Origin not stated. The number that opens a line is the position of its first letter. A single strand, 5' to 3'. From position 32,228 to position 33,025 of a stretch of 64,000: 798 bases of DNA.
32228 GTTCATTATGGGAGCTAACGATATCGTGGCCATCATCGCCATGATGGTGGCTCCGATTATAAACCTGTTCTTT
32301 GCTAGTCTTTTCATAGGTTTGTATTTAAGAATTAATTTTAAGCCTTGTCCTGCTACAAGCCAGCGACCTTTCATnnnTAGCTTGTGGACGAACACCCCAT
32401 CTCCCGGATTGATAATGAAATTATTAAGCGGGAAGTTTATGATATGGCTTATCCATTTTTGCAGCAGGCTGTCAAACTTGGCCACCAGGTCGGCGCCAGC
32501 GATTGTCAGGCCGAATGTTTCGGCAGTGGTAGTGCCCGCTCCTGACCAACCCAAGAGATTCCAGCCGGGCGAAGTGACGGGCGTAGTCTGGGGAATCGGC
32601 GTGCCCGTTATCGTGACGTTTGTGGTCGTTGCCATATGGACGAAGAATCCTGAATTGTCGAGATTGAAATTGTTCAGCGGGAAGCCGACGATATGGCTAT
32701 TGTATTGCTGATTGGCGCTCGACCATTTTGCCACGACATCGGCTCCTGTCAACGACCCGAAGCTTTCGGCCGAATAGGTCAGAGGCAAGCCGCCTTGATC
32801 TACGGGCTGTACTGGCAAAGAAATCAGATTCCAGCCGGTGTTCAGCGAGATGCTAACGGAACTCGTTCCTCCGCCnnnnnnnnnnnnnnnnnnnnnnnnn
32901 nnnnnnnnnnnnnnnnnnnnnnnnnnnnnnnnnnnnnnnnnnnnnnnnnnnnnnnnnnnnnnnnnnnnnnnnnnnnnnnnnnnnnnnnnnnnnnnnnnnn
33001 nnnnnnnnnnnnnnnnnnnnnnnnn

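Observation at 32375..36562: A 1,395-aa extracellular multicopper oxidase embedded in surface-display modules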

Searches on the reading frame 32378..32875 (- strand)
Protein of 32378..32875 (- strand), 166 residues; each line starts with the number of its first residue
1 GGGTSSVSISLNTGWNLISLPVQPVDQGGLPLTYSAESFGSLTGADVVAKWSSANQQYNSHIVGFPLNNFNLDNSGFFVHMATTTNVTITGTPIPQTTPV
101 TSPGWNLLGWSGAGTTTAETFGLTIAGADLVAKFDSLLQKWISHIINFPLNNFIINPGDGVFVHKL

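Call 31: search_protein_families(library=pfam, proteins=[window:32378-32875:-], max_evalue=1)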
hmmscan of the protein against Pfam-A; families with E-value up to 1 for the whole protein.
seq(166 aa): 0 families

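Call 32: find_homologous_proteins(query=window:32378-32854:-, max_evalue=0.01)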
Query seq(159 aa) (159 aa): 1 proteins with E <= 0.01 among 87 candidates.
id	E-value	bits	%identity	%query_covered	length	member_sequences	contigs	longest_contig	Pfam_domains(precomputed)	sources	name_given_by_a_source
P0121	1.8e-54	202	55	99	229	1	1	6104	-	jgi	jgi:hypothetical protein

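Call 40: search_protein_representatives(alignment_id=A2)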
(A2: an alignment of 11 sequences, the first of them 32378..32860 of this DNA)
Query: 11 sequences, 162 profile positions. Proteins with E-value up to 0.001 (for the whole library): 2609; up to 1e-10: 704; up to 1e-30: 38. The best 150 are listed.
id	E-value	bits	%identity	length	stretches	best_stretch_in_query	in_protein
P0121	1.9e-73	262.1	-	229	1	1-161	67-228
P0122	1.7e-69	249.3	-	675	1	1-162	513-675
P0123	1.5e-68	246.2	-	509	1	2-162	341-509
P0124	8.3e-64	230.8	-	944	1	3-161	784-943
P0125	2.4e-63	229.3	-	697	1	2-162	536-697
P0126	3.1e-63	228.9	-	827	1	2-162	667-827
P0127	4.4e-63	228.4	-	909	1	3-161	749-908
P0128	1.3e-62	227.0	-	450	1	3-162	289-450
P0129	4.3e-61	222.0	-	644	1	2-161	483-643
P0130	3.5e-60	219.0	-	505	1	3-161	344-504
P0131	8.1e-58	211.3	-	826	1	2-162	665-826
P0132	1.1e-55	204.4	-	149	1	15-162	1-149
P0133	2.5e-52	193.5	-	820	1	3-162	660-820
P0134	1.1e-47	178.3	-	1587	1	3-160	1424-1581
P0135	1.2e-46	174.9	-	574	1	1-161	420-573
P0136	3.8e-43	163.6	-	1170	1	2-160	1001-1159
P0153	2.7e-32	128.3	-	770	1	2-160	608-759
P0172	3.4e-28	115.0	-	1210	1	4-160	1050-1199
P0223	1.2e-24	103.5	-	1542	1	6-160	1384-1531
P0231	2.8e-24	102.3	-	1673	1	3-159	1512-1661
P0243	1.1e-22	97.0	-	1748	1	2-159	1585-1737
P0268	2.9e-21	92.5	-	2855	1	2-159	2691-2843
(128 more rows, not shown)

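Call 42: list_cluster_members(proteins=[P0122, P0124, P0134, P0136, P0153, P0172, P0223, P0231, P0243, P0268])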
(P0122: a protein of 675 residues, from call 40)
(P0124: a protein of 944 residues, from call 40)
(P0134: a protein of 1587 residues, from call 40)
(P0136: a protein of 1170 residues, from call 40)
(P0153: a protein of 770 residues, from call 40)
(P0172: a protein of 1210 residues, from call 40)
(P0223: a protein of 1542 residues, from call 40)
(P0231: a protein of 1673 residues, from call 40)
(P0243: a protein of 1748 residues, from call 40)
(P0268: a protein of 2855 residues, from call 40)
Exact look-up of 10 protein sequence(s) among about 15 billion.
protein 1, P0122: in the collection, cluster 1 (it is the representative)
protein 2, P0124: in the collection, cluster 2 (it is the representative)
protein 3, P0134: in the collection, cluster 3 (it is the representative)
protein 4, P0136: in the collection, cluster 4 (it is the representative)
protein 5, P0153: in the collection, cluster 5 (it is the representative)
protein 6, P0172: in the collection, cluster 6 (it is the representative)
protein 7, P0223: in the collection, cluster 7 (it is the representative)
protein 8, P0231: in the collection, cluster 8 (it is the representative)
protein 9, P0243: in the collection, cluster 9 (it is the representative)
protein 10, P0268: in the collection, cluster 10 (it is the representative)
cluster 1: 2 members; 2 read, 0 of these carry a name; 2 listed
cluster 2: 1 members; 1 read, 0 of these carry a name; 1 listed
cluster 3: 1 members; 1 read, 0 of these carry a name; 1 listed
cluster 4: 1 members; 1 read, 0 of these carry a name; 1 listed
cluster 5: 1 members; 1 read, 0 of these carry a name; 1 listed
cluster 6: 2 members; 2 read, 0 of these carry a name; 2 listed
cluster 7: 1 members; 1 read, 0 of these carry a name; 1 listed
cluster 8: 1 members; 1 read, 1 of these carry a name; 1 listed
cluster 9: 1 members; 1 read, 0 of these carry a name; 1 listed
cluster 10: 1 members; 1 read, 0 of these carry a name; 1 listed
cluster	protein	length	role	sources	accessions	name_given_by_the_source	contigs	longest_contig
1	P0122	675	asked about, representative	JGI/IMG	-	-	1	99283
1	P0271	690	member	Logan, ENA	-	-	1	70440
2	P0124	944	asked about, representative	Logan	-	-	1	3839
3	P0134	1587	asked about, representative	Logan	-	-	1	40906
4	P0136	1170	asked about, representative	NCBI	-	-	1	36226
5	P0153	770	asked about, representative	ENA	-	-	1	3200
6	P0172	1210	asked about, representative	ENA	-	-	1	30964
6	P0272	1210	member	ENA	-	-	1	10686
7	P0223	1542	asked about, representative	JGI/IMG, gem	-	-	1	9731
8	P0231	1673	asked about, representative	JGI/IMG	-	hypothetical protein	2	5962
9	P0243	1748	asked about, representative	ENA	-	-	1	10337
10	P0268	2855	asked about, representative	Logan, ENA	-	-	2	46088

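Call 45: search_protein_families(library=pfam, alignment_id=A4, max_evalue=0.0001)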
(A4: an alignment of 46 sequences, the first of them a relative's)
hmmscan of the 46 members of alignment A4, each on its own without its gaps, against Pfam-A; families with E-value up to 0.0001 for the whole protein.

A. member 1, P0122 (675 aa): 1 family
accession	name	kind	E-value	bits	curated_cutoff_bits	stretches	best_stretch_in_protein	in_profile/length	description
PF01522.26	Polysacc_deac_1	-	8.1e-19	68.2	23.1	2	339-407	54-122/124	Polysaccharide deacetylase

B. families by the number of members that match (of 46 scanned): 57 families (the first 25 are shown)
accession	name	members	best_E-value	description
PF05048.19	NosD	10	1.5e-71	Periplasmic copper-binding protein (NosD)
PF13229.12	Beta_helix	10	1.3e-69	Right handed beta helix region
PF00801.26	PKD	6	1.3e-82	PKD domain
PF18911.6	PKD_4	5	8.8e-130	PKD domain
PF02368.24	Big_2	5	7.4e-59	Bacterial Ig-like domain (group 2)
PF00963.24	Cohesin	4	5.5e-42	Cohesin domain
PF13517.12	FG-GAP_3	4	1.6e-29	FG-GAP-like repeat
PF01364.23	Peptidase_C25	3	1.6e-69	Peptidase family C25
PF08126.16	Propeptide_C25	3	1e-33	Propeptide_C25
PF04371.20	PAD_porph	3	2.4e-32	Porphyromonas-type peptidyl-arginine deiminase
PF18998.6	Flg_new_2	3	3.9e-23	Divergent InlB B-repeat domain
PF01522.26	Polysacc_deac_1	3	2.4e-22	Polysaccharide deacetylase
PF19077.6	Big_13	3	1.4e-14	Bacterial Ig-like domain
PF00246.29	Peptidase_M14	2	6.8e-66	Zinc carboxypeptidase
PF13360.13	PQQ_2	2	2.4e-23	Outer membrane protein assembly factor BamB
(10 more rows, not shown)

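Call 59: predict_structure(alignment_id=A5)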
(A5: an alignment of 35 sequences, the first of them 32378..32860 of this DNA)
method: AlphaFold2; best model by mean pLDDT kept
length: 161 residues; sequences in the alignment: 35
mean_pLDDT: 94.9   pTM: 0.85
mean pLDDT of the five models: 94.9, 93.5, 92.7, 92.7, 90.3
residues with pLDDT >= 90: 142; 70-90: 19; 50-70: 0; < 50: 0
segments of 3 or more residues with pLDDT < 50: none
pLDDT, mean of each block of 10 residues (from residue 1): 96 95 96 98 92 96 92 97 94 88 92 97 97 97 97 95 93
secondary structure, 60 per line:
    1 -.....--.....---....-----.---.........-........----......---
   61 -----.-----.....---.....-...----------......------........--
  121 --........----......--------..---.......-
elements in order: E2-6 E9-13 E17-20 H31-38 E40-47 E52-57 E72-76 E80-84 E86-88 E99-104 H113-118 E123-130 E135-140 E154-160

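Call 66: fold_search(model_id=the predicted structure, library=pdb)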
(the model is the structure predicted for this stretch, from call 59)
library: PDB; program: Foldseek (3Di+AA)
matches with E <= 10: 285; with E <= 0.001: 0
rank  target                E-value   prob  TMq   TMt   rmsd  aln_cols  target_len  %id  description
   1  2we1                  4.6e-02  0.11  0.16  0.12  14.9       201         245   12  EBV dUTPase mutant Asp131Asn with bound dUMP (released 2009-07-07)
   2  2we0                  1.9e-01  0.09  0.20  0.14  15.0       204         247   13  EBV dUTPase mutant Cys4Ser (released 2009-07-07)
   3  2we2                  2.3e-01  0.07  0.18  0.13  15.5       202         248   13  EBV dUTPase double mutant Gly78Asp-Asp131Ser with dUMP (released 2009-07-07)
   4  2bsy                  3.1e-01  0.05  0.17  0.13  15.5       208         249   12  Epstein Barr Virus dUTPase (released 2005-09-15)
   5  8eeu_F                3.4e-01  0.08  0.19  0.10  30.0       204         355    8  Venezuelan equine encephalitis virus-like particle in complex with Fab SKT05 (released 2023-07-19)
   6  9e9y_B                3.6e-01  0.05  0.16  0.08  29.4       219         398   10  WEEV McMillan VLP in complex with VLDLR LA(1-2) (released 2025-04-23)
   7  9dqx_K                4.3e-01  0.04  0.15  0.08  30.9       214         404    9  Structure of western equine encephalitis virus CBA87 VLP (released 2025-03-26)
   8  8pd8_A                5.0e-01  0.08  0.20  0.05  15.2       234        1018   10  cAMP-bound SpSLC9C1 in lipid nanodiscs, dimer (released 2023-11-08)
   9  2uy9                  5.6e-01  0.07  0.22  0.11  18.0       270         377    8  E162A mutant of Bacillus subtilis Oxalate Decarboxylase OxdC (released 2007-08-21)
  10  7ffe_Q                6.3e-01  0.06  0.19  0.08  28.6       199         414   10  Cryo-EM structure of VEEV VLP (released 2021-10-20)
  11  7paj_9                7.4e-01  0.06  0.20  0.11  14.1       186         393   10  70S ribosome with EF-Tu-tRNA, P- and E-site tRNAs in Mycoplasma pneumoniae cells (released 2022-05-25)
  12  8eeu_B                8.2e-01  0.05  0.20  0.11  28.3       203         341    9  Venezuelan equine encephalitis virus-like particle in complex with Fab SKT05 (released 2023-07-19)
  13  7pln_A                8.7e-01  0.03  0.15  0.11  15.5       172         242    9  Structure of the APCbeta domain of Plasmodium vivax perforin-like protein 1 (released 2022-06-29)
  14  9uih_B                8.7e-01  0.02  0.14  0.07  29.2       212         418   11  CryoEM structure of Western equine encephalitis virus California VLP (released 2025-11-26)
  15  1pt0_B                9.2e-01  0.09  0.17  0.21  12.2       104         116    6  Unprocessed Pyruvoyl Dependent Aspartate Decarboxylase with an Alanine insertion at position 26 (released 2003-11-11)
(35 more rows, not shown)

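Call 70: search_solved_structures(query=A5, max_evalue=1)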
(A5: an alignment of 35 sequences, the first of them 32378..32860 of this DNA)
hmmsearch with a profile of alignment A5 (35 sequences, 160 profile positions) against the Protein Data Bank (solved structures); distinct sequences matched with E-value up to 1: 2.
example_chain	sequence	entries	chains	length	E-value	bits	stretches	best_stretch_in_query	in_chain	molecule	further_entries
7sbd_H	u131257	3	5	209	0.044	17.1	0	119-151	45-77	Fab/IgE Heavy chain | Heavy Chain Antibody IgE/Fab anti-profilin Hev b 8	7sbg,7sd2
1ft9_A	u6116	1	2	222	0.92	12.8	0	66-110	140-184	CARBON MONOXIDE OXIDATION SYSTEM TRANSCRIPTION REGULATOR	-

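Call 78: find_encoding_contigs(protein=P0136, flank=10000, max_places=1)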
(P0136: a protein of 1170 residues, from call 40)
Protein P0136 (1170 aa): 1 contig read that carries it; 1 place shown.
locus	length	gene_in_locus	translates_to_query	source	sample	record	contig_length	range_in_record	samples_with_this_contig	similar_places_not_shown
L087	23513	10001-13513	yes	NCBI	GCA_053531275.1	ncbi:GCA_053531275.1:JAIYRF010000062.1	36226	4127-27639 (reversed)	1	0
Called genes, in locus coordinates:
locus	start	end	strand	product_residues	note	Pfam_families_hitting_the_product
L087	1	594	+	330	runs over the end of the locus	PF00037:Fer4 (faint), PF12797:Fer4_2 (faint), PF13183:Fer4_8 (faint), PF17179:Fer4_22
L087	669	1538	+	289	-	PF00970:FAD_binding_6, PF00175:NAD_binding_1, PF10418:DHODB_Fe-S_bind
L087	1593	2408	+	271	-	PF01058:Oxidored_q6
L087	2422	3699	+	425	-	PF00374:NiFeSe_Hases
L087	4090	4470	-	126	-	-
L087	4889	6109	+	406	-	-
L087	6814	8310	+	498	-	PF00072:Response_reg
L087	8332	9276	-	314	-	PF04014:MazE_antitoxin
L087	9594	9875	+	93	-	-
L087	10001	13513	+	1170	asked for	PF13205:Big_5, PF05048:NosD (weak), PF13229:Beta_helix, PF05048:NosD, PF16403:Bact_surface_Ig-like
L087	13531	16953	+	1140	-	PF02494:HYR (faint), PF16403:Bact_surface_Ig-like, PF18981:InlK_D3 (faint), PF16403:Bact_surface_Ig-like, PF11617:Cu-binding_MopE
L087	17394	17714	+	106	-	PF01558:POR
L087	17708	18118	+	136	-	PF13187:Fer4_9 (faint), PF12797:Fer4_2 (faint), PF13237:Fer4_10, PF12837:Fer4_6 (faint), PF14697:Fer4_21, PF12838:Fer4_7, PF13484:Fer4_16 (faint), PF00037:Fer4 (weak), +1 more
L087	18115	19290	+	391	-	PF01855:POR_N, PF02780:Transketolase_C, PF17147:PFOR_II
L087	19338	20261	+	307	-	PF02775:TPP_enzyme_C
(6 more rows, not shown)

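Call 79: find_encoding_contigs(protein=P0172, flank=10000, max_places=1)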
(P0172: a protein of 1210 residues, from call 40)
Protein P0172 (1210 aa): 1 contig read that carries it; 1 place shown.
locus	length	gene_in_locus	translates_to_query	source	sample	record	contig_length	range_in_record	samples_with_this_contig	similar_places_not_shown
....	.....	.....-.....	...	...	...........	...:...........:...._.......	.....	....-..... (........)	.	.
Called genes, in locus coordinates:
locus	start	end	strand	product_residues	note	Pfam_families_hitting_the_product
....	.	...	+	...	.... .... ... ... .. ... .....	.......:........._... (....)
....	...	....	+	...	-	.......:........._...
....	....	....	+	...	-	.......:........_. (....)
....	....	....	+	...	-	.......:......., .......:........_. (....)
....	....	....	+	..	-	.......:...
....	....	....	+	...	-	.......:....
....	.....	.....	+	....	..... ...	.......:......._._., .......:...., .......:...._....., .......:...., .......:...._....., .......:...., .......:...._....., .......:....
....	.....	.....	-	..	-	-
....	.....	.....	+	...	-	-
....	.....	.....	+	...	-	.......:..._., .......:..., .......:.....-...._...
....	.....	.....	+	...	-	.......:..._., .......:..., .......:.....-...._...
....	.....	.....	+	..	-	-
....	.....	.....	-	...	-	-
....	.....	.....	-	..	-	-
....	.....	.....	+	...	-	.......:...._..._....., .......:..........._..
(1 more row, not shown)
